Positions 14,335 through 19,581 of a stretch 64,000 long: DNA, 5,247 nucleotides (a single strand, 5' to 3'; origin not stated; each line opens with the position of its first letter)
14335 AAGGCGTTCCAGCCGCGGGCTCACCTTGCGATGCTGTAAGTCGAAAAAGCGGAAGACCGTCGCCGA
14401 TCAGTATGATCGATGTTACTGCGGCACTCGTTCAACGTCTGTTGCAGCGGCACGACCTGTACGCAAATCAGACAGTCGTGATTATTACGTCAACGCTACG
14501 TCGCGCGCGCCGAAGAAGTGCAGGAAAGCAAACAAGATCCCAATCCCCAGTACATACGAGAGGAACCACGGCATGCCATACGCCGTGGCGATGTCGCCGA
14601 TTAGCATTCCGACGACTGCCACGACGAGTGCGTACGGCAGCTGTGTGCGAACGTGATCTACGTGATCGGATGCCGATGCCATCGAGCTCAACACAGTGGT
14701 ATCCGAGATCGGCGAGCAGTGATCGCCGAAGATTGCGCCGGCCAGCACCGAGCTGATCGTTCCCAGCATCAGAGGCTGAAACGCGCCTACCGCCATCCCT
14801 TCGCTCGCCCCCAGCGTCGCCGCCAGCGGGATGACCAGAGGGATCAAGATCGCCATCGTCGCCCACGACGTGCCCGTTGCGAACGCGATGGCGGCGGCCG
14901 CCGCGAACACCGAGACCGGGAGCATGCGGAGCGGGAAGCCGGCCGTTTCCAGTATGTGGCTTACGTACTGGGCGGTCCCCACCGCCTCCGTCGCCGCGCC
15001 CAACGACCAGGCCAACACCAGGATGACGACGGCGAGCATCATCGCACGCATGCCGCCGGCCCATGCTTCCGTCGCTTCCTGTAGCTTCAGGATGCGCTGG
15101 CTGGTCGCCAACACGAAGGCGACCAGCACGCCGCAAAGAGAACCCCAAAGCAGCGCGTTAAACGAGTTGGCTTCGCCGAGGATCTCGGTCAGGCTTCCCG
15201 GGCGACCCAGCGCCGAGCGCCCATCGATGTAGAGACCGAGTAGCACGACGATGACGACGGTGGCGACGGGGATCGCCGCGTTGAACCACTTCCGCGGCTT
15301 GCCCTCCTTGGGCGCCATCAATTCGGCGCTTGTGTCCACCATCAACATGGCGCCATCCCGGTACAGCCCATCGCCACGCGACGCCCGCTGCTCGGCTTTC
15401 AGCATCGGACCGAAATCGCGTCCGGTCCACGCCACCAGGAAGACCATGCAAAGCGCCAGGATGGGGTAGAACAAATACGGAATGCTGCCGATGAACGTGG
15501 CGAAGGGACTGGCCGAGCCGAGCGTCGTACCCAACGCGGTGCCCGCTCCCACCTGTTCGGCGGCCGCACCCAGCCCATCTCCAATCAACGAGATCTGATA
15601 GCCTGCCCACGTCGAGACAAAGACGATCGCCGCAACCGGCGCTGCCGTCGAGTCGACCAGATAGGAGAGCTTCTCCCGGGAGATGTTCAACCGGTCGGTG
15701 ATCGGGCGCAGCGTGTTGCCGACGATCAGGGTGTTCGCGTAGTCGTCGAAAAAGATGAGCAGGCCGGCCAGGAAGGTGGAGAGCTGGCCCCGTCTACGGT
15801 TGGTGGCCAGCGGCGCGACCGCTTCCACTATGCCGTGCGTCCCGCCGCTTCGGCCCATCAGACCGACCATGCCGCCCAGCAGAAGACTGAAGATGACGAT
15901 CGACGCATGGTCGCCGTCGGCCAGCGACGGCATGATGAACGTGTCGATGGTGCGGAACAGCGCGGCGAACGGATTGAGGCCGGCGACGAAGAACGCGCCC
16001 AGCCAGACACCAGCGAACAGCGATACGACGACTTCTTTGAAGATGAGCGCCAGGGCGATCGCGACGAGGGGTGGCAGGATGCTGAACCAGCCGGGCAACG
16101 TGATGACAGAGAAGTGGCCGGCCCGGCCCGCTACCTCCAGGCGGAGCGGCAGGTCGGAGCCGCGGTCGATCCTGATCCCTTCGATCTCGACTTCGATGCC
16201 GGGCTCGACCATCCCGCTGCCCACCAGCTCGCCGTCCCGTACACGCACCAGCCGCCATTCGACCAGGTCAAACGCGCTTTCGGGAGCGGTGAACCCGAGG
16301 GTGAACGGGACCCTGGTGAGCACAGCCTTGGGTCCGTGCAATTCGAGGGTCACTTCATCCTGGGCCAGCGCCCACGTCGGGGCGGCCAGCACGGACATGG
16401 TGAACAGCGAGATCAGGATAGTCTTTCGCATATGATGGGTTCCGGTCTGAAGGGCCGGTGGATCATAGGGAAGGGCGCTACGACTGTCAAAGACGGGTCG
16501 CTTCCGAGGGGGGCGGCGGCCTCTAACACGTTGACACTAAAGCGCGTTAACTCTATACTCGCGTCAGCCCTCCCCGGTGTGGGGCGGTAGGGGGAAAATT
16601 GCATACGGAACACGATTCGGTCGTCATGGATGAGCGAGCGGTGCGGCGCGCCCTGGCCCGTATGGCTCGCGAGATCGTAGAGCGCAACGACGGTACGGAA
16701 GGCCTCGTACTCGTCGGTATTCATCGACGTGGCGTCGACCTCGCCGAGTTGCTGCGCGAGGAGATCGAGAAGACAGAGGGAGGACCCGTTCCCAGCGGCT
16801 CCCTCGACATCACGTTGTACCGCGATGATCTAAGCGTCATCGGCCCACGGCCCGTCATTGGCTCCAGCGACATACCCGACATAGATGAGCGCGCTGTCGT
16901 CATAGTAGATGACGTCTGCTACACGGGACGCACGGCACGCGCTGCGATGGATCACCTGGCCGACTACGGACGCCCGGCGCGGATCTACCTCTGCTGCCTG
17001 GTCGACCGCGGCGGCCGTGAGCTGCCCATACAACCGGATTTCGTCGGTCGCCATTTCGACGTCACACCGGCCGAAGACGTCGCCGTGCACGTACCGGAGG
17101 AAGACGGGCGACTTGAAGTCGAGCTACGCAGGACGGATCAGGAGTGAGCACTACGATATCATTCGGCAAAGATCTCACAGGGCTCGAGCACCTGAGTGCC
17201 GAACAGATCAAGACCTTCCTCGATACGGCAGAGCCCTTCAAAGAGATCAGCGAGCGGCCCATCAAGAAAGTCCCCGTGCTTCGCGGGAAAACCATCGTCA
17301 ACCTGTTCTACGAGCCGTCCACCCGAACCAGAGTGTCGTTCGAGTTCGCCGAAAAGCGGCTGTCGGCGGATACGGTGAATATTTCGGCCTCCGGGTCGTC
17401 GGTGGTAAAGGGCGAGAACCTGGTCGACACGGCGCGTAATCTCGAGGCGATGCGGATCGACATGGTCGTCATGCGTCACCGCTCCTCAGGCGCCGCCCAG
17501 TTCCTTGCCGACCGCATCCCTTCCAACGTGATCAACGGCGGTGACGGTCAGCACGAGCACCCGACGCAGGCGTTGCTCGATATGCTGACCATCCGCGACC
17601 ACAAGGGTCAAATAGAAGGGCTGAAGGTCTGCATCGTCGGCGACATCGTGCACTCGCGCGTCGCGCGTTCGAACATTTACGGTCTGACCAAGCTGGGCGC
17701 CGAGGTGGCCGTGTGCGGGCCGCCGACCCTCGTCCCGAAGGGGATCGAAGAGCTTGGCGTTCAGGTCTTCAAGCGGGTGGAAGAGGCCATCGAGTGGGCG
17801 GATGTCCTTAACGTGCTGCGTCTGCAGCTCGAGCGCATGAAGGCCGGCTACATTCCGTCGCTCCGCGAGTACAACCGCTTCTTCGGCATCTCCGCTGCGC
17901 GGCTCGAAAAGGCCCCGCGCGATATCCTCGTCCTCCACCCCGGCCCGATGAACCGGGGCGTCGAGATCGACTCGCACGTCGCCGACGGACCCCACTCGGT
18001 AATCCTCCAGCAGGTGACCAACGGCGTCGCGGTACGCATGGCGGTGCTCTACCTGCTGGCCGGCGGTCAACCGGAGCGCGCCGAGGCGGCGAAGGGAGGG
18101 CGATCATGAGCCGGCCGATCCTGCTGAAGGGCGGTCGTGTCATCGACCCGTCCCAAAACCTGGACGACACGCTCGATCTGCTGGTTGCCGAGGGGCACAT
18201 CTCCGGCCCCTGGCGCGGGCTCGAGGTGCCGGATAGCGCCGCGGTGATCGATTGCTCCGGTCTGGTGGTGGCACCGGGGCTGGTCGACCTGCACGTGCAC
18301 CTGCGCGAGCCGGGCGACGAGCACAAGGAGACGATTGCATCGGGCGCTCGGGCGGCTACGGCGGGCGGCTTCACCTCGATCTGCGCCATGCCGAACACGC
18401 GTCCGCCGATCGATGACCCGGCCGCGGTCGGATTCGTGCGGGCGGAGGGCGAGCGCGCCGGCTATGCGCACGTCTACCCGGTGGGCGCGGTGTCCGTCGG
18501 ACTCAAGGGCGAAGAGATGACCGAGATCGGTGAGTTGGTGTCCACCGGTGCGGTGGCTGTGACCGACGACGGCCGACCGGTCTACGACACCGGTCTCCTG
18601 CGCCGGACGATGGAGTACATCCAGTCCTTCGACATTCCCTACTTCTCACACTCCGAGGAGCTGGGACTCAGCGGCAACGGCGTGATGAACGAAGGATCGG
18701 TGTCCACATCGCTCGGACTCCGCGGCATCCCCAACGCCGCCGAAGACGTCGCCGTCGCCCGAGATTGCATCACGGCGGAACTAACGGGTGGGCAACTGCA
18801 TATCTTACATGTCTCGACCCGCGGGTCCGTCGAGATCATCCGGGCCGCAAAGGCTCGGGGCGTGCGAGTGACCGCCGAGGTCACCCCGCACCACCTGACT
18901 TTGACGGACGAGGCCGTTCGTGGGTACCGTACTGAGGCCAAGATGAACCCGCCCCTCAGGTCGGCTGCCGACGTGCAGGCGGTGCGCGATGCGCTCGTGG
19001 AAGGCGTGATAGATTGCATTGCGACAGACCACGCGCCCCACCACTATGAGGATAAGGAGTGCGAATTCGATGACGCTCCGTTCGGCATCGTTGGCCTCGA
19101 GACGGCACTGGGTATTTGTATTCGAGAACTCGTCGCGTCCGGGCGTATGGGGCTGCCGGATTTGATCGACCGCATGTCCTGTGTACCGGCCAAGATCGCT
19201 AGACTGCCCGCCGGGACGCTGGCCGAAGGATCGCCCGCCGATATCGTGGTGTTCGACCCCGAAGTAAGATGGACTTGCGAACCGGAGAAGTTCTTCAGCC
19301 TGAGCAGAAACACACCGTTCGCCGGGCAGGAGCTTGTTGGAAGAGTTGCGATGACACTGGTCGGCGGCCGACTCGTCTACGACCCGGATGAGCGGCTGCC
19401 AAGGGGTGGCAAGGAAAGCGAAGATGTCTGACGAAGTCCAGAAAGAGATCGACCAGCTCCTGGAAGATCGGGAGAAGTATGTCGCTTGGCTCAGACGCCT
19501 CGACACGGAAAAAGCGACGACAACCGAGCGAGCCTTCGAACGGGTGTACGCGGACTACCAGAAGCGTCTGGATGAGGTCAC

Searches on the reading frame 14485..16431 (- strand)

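Call 18: search_protein_families(library=ncbifam, proteins=[window:14485-16431:-], max_evalue=0.00001)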
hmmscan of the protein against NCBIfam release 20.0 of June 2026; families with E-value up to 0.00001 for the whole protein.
window:14485-16431:- (648 aa): 3 families
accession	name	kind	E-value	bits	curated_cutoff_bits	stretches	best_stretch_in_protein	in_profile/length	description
NF000013.1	tet_NaH_anti_35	exception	1.7e-48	165.7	750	1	269-616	4-331/369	tetracycline efflux Na+/H+ antiporter family transporter Tet(35)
NF052307.1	ArgOrthExpArcD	equivalog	4.6e-10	38.9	650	1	425-610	47-216/469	arginine/ornithine antiporter ArcD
TIGR00931.1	antiport_nhaC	equivalog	1.5e-09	37.1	370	1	505-602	106-192/454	Na+/H+ antiporter NhaC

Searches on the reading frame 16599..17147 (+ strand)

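Call 59: search_protein_families(library=pfam, proteins=[window:16599-17147:+], max_evalue=0.00001)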
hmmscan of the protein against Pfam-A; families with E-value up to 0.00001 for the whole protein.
window:16599-17147:+ (182 aa): 1 family
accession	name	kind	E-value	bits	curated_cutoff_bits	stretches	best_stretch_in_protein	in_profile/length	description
PF00156.33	Pribosyltran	-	2.2e-19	69.7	26.3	1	13-146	9-135/158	Phosphoribosyl transferase domain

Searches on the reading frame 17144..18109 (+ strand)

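Call 58: search_protein_families(library=pfam, proteins=[window:17144-18109:+], max_evalue=0.00001)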
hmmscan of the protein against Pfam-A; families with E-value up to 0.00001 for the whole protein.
window:17144-18109:+ (321 aa): 2 families
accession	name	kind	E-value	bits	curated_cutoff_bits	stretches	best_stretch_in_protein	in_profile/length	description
PF02729.26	OTCace_N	-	1.3e-44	152.3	29.9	1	9-151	1-147/148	Aspartate/ornithine carbamoyltransferase, carbamoyl-P binding domain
PF00185.30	OTCace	-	5.9e-26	91.8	29.4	1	158-305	1-157/157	Aspartate/ornithine carbamoyltransferase, Asp/Orn binding domain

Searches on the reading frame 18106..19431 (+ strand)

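Call 18: search_protein_families(library=ncbifam, proteins=[window:18106-19431:+], max_evalue=0.00001)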
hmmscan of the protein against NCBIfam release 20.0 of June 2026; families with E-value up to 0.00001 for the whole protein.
window:18106-19431:+ (441 aa): 38 families (the best 25 are shown)
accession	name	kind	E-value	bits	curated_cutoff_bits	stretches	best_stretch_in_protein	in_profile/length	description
NF006845.0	PRK09357.2-6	equivalog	2.7e-149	497.5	728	1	5-426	3-426/428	dihydroorotase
NF006836.0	PRK09357.1-1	equivalog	8.1e-146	486.1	538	1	20-424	14-423/432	dihydroorotase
NF006844.0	PRK09357.2-5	equivalog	7.1e-136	453.6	701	1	5-425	4-420/422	dihydroorotase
NF006843.0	PRK09357.2-4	equivalog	8.5e-131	436.7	786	1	5-430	3-425/431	dihydroorotase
NF006558.0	PRK09059.1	equivalog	3e-127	424.7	645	1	1-426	1-428/430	dihydroorotase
NF006841.0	PRK09357.2-2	equivalog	1.3e-126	422.7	640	1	20-426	16-418/421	dihydroorotase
NF006837.0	PRK09357.1-2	equivalog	2.3e-126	421.8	575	1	6-429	4-426/428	dihydroorotase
TIGR00857.1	pyrC_multi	subfamily_domain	3.5e-124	414.9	279.05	1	25-426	8-410/412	dihydroorotase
NF006839.0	PRK09357.1-4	equivalog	7.1e-124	413.6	576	1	5-426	2-421/422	dihydroorotase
NF006842.0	PRK09357.2-3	equivalog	5e-113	378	695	1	5-421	3-434/440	dihydroorotase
NF005791.0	PRK07627.1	equivalog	1.2e-110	370.3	442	1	5-426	3-423/425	dihydroorotase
NF005614.0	PRK07369.1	equivalog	9.3e-108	360.7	456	1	6-418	5-417/419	dihydroorotase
NF006838.0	PRK09357.1-3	equivalog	2.5e-107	359.3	644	1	7-426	5-422/423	dihydroorotase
NF002668.0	PRK02382.1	equivalog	3.2e-73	246.9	452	1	7-430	8-416/436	dihydroorotase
NF006268.0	PRK08417.1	equivalog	2.5e-66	224.4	499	1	6-425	2-404/406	metal-dependent hydrolase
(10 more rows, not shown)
